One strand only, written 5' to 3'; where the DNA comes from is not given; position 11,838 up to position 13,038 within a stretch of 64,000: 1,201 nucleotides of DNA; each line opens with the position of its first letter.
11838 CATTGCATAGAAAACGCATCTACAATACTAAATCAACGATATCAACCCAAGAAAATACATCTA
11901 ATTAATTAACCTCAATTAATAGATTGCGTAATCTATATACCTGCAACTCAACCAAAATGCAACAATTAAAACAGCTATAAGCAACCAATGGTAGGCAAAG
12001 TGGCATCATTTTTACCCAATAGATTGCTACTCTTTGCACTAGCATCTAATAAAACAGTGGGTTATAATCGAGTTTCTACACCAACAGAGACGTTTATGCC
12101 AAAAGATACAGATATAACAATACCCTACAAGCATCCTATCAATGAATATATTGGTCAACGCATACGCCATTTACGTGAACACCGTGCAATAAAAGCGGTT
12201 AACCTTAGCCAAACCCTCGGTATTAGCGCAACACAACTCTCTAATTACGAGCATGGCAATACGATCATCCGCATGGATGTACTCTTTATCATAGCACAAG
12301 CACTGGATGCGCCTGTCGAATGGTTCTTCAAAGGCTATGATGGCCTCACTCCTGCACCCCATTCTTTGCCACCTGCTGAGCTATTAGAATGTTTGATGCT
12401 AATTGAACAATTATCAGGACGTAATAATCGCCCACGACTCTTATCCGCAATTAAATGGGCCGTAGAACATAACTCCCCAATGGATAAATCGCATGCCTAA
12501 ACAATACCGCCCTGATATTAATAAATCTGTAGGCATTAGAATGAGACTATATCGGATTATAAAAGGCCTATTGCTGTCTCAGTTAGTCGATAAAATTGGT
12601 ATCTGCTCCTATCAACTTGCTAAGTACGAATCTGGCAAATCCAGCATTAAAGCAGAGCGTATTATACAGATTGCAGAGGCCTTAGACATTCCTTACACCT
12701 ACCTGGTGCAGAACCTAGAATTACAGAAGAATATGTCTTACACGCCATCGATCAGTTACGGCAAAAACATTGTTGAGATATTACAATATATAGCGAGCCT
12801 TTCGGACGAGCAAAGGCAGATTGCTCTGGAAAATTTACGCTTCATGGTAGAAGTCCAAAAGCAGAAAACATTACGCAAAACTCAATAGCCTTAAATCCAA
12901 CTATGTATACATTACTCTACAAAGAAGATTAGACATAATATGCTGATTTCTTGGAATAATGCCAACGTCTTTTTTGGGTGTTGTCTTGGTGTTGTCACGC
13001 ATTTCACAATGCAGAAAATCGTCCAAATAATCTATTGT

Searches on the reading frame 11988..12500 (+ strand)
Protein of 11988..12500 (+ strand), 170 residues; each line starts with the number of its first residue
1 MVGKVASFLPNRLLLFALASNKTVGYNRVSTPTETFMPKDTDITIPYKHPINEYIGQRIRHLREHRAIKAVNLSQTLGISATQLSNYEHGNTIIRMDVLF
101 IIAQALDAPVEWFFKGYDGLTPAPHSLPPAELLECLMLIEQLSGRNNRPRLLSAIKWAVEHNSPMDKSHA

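Call 12: search_protein_families(library=ncbifam, proteins=[window:11988-12500:+], max_evalue=0.01)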
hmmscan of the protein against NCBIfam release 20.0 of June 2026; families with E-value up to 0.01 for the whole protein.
window:11988-12500:+ (170 aa): 11 families
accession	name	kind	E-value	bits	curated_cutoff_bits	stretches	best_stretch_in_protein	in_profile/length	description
NF006015.0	PRK08154.1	subfamily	1.7e-08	34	204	1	48-118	24-94/314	anaerobic benzoate catabolism transcriptional regulator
NF047948.1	male_kill_WMK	equivalog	7.6e-07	28.9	300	1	48-107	156-215/300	WO male-killing family protein Wmk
NF038139.1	Reg_Aceta_RamB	equivalog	8.9e-07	27.9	700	1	54-114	2-62/465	acetate metabolism transcriptional regulator RamB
NF007257.0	PRK09706.1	subfamily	3.8e-06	26.7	101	1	52-126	3-77/135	transcriptional repressor DicA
NF041951.1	phage_RstR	subfamily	4.5e-06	26.9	80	1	55-110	3-58/108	RstR family transcriptional repressor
TIGR03070.1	couple_hipB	subfamily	7.6e-05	22.6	71.65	1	55-106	3-54/58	type II toxin-antitoxin system Y4mF family antitoxin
NF041575.1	antitoxPezA_Strep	equivalog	8.1e-05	22.6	290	1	55-106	2-53/158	type II toxin-antitoxin system antitoxin PezA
NF003162.0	PRK04140.1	equivalog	0.00021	20.4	263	1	56-110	128-182/317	transcriptional regulator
TIGR03830.1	CxxCG_CxxCG_HTH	subfamily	0.00073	19.3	61.8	1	53-93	64-104/127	type II TA system antitoxin MqsA family protein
NF010465.0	PRK13890.1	equivalog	0.0032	17.6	96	1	60-114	11-65/121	conjugal transfer protein TrbA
NF052239.1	antitox_spr1629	equivalog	0.0099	15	335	0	54-115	2-63/377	spr1629 family repressor/antitoxin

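Call 76: search_protein_families(library=pfam, proteins=[window:11988-12500:+], max_evalue=0.01)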
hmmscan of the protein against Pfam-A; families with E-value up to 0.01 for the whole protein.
window:11988-12500:+ (170 aa): 4 families
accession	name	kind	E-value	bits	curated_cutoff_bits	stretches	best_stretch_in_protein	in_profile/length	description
PF12844.13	HTH_19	-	1.3e-10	41.4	30.2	1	56-118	1-63/64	Helix-turn-helix domain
PF01381.28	HTH_3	-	5e-08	33.3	23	1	59-113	1-55/55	Helix-turn-helix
PF13560.12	HTH_31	-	9.5e-07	29.5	27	1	56-110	3-58/64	Helix-turn-helix domain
PF13443.12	HTH_26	-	5.4e-05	23.8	22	1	58-107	1-51/63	Cro/C1-type HTH DNA-binding domain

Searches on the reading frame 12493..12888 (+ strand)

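Call 12: search_protein_families(library=ncbifam, proteins=[window:12493-12888:+], max_evalue=0.01)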
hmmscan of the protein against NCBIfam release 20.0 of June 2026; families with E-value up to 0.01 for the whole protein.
window:12493-12888:+ (131 aa): 8 families
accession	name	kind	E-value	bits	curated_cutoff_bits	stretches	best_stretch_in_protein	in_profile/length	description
NF047948.1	male_kill_WMK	equivalog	1.4e-09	37.9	300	1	11-123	4-114/300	WO male-killing family protein Wmk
NF041951.1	phage_RstR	subfamily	2.9e-08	34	80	1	16-123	6-104/108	RstR family transcriptional repressor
NF006015.0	PRK08154.1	subfamily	2.8e-06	26.7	204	1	8-125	26-132/314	anaerobic benzoate catabolism transcriptional regulator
NF004950.0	PRK06298.1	equivalog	0.00033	19.9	434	1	51-107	289-348/360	type III secretion system protein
NF003162.0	PRK04140.1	equivalog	0.00052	19.1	263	1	16-83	130-200/317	transcriptional regulator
NF007257.0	PRK09706.1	subfamily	0.0006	19.6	101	1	10-122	3-118/135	transcriptional repressor DicA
NF052239.1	antitox_spr1629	equivalog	0.00062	19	335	1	14-100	4-91/377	spr1629 family repressor/antitoxin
NF002081.0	PRK00913.3-3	equivalog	0.0018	17.1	485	1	26-130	102-210/485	leucyl aminopeptidase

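Call 76: search_protein_families(library=pfam, proteins=[window:12493-12888:+], max_evalue=0.01)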
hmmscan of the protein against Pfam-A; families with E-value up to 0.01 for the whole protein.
window:12493-12888:+ (131 aa): 2 families
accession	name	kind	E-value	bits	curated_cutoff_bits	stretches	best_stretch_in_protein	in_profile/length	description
PF12844.13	HTH_19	-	1.3e-11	44.7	30.2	1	14-74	1-61/64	Helix-turn-helix domain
PF01381.28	HTH_3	-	1.6e-06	28.5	23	1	19-71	3-55/55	Helix-turn-helix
